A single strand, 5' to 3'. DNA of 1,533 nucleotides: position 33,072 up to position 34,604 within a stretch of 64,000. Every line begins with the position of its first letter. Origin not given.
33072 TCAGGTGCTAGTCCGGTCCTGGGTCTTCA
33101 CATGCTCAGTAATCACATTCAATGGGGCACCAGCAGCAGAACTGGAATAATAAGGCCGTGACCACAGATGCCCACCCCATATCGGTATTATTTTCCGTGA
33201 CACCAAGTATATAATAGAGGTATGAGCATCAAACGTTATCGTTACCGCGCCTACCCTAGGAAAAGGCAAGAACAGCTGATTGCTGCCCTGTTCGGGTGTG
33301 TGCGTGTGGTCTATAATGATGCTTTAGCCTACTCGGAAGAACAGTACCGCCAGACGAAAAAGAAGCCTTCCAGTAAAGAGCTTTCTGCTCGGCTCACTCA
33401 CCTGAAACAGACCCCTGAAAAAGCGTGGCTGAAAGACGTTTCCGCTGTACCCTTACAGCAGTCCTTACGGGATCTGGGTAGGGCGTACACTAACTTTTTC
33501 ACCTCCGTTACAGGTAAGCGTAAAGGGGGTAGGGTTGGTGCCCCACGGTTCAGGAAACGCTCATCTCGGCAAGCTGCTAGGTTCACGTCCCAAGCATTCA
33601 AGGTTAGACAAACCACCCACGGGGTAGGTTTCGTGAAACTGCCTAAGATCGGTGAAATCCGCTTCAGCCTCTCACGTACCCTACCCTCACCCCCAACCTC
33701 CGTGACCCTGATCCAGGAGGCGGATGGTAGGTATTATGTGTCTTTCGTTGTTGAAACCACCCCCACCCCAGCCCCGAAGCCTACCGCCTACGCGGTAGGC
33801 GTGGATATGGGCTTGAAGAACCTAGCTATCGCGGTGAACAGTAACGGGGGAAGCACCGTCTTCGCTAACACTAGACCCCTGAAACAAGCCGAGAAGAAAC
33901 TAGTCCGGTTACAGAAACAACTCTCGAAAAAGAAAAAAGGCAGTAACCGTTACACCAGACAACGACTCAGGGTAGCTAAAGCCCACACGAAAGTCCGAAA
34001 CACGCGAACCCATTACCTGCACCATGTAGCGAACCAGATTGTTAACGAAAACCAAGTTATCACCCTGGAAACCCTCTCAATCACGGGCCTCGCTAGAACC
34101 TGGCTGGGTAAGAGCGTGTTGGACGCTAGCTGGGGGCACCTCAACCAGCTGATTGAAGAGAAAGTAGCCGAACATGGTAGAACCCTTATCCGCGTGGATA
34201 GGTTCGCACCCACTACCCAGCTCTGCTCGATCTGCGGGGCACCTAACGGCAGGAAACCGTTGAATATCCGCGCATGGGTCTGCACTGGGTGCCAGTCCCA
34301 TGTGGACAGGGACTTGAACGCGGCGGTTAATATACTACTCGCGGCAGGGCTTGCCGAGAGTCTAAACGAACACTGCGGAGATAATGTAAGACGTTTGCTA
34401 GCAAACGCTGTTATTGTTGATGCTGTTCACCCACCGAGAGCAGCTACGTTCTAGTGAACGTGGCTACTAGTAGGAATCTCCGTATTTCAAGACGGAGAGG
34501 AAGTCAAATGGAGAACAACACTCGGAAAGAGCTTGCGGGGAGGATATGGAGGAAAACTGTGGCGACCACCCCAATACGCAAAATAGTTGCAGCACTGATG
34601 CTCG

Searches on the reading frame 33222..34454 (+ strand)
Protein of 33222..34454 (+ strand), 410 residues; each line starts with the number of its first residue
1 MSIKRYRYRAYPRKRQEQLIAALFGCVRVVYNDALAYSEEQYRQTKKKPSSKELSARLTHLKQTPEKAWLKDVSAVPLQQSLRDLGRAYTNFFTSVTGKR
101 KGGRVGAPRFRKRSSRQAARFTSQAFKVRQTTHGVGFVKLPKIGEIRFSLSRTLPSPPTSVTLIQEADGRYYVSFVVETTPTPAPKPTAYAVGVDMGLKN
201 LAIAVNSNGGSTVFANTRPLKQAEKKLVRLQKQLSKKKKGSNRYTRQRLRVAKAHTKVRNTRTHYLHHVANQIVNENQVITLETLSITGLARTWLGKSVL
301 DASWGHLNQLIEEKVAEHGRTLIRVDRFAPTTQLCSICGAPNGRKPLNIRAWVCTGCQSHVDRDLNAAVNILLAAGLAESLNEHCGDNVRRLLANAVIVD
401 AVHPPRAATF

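Call 8: search_protein_families(library=pfam, proteins=[window:33222-34454:+], max_evalue=0.01)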
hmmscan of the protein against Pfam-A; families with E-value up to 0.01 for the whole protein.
window:33222-34454:+ (410 aa): 3 families
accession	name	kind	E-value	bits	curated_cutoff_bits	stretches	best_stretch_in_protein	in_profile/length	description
PF01385.25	OrfB_IS605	-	8.3e-28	97.4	30.5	1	174-291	1-117/120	Probable transposase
PF07282.18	Cas12f1-like_TNB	-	1.4e-18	67.2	26.3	1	304-371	1-60/60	Cas12f1-like, TNB domain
PF12323.14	HTH_OrfB_IS605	-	1e-15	57.4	21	1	2-47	2-47/47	Helix-turn-helix domain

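Call 63: find_related_loci(query=window:33222-34451:+, collection=genome_contigs, flank=2000)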
Query window:33222-34451:+ (410 aa) in genome_contigs; peptide patterns used: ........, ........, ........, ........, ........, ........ (x = any residue, [..] = any of these).
241 stretches matched a pattern; 9 encode a relative of the query (tblastn E <= 1e-3); 9 distinct loci.
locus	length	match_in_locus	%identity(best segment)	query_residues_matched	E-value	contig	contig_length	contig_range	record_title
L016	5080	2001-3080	35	6-383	1e-61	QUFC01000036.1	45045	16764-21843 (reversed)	Lachnospiraceae bacterium AM48-27BH AM48-27BH.Scaf36, whole genome shotgun sequence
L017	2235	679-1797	33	3-375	5e-59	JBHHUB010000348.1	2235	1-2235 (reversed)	MAG: Phycisphaerae bacterium isolate S.6.sp2_bin.21 NODE_14245_length_2235_cov_5.185780, whole genome shotgun sequence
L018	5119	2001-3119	29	3-375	2e-43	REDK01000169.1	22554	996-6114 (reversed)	MAG: Chromatiaceae bacterium isolate GEM2.Bin25 NODE_2584_length_22554_cov_11.3324, whole genome shotgun sequence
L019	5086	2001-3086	32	3-372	5e-42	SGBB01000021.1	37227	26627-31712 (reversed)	MAG: Candidatus Acididesulfobacter diazotrophicus isolate AP1 contig021, whole genome shotgun sequence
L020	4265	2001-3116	29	2-371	4e-42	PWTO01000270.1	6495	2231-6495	MAG: Chromatiaceae bacterium isolate CSSed11_194 CS-Sed11-C24578, whole genome shotgun sequence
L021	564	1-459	43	220-371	1e-29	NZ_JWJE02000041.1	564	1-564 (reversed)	Bacillus thermotolerans strain SGZ-8 Contig41, whole genome shotgun sequence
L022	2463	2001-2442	36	6-148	3e-12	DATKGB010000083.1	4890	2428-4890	MAG TPA_asm: Verrucomicrobiia bacterium isolate SMAG_U14540 k141_511547, whole genome shotgun sequence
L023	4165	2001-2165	43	64-128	1e-7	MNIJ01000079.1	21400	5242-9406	MAG: Acidobacteria bacterium 13_1_20CM_58_21 13_1_20cm_full_scaffold_1436, whole genome shotgun sequence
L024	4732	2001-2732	24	14-243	4e-6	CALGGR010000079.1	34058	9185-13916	MAG TPA_asm: uncultured Fretibacterium sp. isolate ERR1278104_bin.105_CONCOCT_v1.1_MAG genome assembly, contig: ERZ84239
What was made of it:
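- Tried and rejected: The best TnpB relatives are only 35% identical (call 63).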
